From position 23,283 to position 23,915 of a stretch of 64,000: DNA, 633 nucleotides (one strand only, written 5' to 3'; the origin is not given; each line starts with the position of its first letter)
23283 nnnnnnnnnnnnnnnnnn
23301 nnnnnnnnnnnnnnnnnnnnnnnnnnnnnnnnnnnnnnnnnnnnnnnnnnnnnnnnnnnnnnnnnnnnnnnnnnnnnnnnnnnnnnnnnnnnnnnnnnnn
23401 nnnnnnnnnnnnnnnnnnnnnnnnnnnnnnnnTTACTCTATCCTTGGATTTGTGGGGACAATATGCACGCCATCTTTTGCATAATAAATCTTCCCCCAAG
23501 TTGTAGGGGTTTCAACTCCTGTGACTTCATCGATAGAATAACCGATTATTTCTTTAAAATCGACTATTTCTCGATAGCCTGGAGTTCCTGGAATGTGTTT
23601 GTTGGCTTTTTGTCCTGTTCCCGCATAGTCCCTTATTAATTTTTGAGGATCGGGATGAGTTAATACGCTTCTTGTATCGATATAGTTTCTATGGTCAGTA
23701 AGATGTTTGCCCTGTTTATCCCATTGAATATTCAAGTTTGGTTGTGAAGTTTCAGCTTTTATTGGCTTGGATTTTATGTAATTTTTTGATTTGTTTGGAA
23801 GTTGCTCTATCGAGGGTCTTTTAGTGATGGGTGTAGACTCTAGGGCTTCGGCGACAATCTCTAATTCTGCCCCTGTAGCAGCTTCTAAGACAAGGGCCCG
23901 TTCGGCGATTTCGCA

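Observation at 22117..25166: Polymorphic-toxin-like locus: Sec/TM-anchored toxin candidate plus a four-gene immunity-like array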

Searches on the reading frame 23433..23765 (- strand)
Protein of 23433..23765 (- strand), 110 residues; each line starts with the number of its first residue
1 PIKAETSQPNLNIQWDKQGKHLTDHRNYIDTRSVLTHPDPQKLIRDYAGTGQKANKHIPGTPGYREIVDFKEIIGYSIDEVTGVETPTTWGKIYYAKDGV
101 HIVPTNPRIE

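Call 52: search_protein_representatives(protein=window:23433-23765:-)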
Query: 110 residues. Proteins with E-value up to 0.001 (for the whole library): 1412; up to 1e-10: 582; up to 1e-30: 28. The best 150 are listed.
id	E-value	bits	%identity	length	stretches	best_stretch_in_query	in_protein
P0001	6.8e-69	245.4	100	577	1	1-110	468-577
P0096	1.0e-36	141.7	63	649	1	7-108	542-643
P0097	1.4e-35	138.0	65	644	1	8-108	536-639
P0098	1.8e-35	137.7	65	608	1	8-108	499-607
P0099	2.4e-35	137.3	63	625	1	7-109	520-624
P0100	2.0e-34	134.3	59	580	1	8-108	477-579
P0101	2.7e-34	133.9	56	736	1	8-108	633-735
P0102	1.6e-33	131.3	56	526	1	7-108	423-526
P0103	2.1e-33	131.0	60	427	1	7-107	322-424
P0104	2.7e-33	130.7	61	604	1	8-108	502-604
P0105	4.0e-33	130.1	62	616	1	10-108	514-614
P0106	5.7e-33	129.6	59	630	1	6-108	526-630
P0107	6.1e-33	129.5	61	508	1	9-108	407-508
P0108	9.6e-33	128.9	60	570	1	9-108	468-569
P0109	1.5e-32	128.3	55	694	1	8-108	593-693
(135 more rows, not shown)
